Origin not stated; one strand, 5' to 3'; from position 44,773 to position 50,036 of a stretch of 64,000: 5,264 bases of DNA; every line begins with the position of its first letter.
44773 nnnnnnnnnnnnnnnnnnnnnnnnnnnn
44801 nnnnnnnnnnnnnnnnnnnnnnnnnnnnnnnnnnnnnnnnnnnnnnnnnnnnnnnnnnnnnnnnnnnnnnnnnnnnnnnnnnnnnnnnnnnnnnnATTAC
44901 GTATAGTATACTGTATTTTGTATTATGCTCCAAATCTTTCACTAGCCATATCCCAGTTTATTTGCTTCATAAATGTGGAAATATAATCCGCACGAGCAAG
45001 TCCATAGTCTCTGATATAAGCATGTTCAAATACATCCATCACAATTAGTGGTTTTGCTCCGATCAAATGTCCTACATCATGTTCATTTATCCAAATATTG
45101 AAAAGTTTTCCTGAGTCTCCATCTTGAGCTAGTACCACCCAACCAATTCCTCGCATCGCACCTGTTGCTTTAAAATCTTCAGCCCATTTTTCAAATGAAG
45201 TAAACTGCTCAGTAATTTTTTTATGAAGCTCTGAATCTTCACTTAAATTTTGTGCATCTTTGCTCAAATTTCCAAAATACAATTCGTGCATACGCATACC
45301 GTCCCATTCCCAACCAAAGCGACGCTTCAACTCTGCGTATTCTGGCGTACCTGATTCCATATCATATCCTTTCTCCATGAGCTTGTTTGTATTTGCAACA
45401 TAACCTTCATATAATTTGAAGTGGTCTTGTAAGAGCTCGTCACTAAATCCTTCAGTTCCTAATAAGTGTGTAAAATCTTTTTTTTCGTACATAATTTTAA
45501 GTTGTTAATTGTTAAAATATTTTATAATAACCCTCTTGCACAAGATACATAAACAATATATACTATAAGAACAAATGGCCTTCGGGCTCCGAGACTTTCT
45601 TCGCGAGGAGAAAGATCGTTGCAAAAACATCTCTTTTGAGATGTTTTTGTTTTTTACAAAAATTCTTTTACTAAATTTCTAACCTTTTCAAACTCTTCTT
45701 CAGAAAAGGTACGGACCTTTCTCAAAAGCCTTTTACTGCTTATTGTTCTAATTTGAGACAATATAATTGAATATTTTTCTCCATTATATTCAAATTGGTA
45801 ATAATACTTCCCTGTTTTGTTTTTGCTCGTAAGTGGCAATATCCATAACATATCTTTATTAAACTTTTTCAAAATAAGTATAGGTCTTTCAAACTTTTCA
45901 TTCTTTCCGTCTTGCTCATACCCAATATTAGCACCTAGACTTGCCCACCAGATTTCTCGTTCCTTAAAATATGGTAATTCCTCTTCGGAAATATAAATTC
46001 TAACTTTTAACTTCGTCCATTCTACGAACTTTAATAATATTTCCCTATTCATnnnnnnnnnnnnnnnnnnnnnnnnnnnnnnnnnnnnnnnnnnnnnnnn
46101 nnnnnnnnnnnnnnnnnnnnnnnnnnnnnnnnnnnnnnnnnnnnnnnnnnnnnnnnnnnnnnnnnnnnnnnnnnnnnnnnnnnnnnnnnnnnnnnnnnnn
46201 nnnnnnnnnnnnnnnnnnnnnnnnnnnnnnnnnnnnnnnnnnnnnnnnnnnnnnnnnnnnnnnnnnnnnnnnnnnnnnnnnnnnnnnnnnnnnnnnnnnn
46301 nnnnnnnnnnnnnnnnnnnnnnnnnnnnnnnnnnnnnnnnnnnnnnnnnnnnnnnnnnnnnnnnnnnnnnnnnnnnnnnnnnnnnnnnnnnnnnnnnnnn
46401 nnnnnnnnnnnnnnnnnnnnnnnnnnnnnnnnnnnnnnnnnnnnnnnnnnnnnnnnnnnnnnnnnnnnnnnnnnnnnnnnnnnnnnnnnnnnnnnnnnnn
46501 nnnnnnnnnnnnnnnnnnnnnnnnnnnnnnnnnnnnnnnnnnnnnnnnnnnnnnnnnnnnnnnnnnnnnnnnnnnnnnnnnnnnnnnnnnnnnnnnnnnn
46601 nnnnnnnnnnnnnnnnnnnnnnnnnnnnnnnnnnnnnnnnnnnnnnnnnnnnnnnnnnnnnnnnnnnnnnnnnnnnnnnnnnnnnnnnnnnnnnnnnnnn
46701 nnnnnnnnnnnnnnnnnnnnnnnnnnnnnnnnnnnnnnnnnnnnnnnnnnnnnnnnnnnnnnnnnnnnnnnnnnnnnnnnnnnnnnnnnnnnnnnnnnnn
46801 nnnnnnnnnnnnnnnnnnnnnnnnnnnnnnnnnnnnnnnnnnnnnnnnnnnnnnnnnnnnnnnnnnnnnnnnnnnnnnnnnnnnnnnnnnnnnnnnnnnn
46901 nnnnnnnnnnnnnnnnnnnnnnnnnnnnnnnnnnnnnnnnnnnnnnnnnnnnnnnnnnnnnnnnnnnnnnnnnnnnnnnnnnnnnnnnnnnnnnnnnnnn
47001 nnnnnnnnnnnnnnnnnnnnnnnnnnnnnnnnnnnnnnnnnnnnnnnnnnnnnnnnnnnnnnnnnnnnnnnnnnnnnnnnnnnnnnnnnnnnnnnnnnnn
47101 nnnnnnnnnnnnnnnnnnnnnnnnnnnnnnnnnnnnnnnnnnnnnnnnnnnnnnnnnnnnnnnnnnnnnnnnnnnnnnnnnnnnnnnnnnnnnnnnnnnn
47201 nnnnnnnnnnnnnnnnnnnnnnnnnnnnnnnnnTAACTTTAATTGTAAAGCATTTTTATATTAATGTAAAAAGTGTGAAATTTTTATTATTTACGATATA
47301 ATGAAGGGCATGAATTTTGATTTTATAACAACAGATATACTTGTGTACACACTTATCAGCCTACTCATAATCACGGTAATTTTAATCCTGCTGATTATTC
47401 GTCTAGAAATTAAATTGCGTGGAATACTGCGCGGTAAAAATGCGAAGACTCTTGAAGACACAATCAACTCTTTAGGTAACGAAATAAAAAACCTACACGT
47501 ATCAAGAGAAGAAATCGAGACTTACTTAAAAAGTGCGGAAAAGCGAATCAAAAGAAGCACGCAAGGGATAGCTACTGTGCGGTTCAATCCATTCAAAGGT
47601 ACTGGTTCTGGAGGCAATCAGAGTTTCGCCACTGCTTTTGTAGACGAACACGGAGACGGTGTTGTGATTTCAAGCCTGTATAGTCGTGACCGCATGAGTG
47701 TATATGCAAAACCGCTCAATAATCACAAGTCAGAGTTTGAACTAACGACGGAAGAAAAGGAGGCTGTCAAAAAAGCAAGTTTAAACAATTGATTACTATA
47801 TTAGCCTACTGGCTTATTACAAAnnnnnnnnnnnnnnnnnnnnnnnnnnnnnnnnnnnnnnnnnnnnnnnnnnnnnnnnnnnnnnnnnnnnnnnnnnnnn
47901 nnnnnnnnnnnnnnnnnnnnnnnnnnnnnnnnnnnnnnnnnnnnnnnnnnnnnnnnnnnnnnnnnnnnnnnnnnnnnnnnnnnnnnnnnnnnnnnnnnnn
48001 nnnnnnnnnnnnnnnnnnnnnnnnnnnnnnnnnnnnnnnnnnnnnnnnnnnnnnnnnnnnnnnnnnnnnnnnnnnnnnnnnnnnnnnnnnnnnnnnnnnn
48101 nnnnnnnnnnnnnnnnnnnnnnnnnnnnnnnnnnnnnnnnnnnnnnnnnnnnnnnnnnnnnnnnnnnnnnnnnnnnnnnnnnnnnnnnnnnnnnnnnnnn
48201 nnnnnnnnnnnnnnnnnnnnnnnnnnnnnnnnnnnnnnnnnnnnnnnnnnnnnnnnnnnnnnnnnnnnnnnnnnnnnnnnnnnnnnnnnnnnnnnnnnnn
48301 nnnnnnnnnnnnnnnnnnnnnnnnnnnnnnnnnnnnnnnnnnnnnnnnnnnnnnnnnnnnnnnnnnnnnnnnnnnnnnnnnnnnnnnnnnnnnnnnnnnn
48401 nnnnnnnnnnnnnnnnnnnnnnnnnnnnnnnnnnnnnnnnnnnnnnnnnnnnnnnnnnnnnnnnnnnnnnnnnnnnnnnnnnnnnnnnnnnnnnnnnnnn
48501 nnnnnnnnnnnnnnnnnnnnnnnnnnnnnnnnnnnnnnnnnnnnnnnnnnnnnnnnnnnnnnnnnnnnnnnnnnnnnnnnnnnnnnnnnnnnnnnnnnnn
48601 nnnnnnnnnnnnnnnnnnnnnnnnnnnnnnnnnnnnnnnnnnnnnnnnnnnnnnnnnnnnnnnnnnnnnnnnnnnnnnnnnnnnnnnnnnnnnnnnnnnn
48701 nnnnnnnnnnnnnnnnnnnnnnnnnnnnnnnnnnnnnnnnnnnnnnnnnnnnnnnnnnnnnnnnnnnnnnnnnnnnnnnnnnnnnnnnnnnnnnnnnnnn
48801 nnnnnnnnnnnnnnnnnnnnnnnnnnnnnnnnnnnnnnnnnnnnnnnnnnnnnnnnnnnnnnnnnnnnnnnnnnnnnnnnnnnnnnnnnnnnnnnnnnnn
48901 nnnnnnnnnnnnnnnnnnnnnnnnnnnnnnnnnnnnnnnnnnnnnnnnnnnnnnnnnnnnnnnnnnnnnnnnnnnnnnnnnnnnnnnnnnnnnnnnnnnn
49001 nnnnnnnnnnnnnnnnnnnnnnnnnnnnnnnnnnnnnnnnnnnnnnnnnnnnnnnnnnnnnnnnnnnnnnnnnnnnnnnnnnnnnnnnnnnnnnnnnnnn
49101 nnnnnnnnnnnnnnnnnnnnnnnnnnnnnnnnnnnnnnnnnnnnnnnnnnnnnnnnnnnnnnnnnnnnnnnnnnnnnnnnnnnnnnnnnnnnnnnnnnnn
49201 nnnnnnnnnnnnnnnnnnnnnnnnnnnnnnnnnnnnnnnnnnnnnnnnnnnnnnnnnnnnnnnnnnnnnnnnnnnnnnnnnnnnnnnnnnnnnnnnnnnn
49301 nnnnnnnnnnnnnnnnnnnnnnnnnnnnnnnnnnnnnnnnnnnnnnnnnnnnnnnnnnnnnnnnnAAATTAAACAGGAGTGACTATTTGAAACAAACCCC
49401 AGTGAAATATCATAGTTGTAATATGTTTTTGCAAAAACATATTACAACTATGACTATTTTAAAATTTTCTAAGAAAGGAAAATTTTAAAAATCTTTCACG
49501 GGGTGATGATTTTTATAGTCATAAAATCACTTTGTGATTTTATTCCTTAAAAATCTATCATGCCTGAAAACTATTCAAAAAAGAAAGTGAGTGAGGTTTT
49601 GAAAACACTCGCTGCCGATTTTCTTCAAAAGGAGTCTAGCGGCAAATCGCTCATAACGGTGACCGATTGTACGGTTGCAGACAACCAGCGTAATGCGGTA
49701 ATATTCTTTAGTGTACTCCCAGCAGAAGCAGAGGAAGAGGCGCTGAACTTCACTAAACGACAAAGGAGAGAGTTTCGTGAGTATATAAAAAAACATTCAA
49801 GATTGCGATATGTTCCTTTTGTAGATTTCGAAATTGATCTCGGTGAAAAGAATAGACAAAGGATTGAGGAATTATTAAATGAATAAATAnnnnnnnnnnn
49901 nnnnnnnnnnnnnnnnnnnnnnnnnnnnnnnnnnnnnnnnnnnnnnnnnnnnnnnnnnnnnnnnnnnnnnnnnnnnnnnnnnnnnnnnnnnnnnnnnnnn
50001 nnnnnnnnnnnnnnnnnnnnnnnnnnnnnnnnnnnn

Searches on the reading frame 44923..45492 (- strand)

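Call 30: search_protein_families(library=pfam, proteins=[window:44923-45492:-], max_evalue=0.001)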
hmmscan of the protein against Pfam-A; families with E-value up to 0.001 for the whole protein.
window:44923-45492:- (189 aa): 1 family
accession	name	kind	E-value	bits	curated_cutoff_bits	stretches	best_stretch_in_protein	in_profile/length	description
PF02777.23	Sod_Fe_C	-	2.6e-26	92.1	20.9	1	87-186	3-102/102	Iron/manganese superoxide dismutases, C-terminal domain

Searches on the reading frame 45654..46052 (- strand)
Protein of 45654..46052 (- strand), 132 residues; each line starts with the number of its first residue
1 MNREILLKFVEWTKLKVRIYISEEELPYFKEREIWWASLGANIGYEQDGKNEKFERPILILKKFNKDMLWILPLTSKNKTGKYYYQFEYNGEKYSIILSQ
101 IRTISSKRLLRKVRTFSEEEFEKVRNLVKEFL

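Call 31: search_protein_families(library=pfam, proteins=[window:45654-46052:-], max_evalue=0.001)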
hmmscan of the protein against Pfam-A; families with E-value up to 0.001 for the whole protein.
window:45654-46052:- (132 aa): 1 family
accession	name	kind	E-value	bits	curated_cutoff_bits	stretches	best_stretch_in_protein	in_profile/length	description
PF02452.23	PemK_toxin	-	4e-13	49.9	23.1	1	31-132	2-109/109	PemK-like, MazF-like toxin of type II toxin-antitoxin system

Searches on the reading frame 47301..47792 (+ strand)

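Call 31: search_protein_families(library=pfam, proteins=[window:47301-47792:+], max_evalue=0.001)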
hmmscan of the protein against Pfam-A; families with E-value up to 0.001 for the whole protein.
window:47301-47792:+ (163 aa): 1 family
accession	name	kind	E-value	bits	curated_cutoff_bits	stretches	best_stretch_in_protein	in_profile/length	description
PF14584.11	DUF4446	-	1.1e-34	120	27.4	1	14-159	6-149/150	Protein of unknown function (DUF4446)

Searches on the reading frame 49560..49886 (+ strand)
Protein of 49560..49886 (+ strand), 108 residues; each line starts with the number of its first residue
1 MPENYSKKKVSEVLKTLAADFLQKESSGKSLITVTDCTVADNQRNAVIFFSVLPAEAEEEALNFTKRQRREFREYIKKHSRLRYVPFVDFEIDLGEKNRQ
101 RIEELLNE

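Call 31: search_protein_families(library=pfam, proteins=[window:49560-49886:+], max_evalue=0.001)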
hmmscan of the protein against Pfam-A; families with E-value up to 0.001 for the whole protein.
window:49560-49886:+ (108 aa): 1 family
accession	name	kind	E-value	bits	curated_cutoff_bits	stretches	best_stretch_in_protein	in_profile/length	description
PF02033.23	RBFA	-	1.6e-13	51.3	34.7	1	7-106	2-105/105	Ribosome-binding factor A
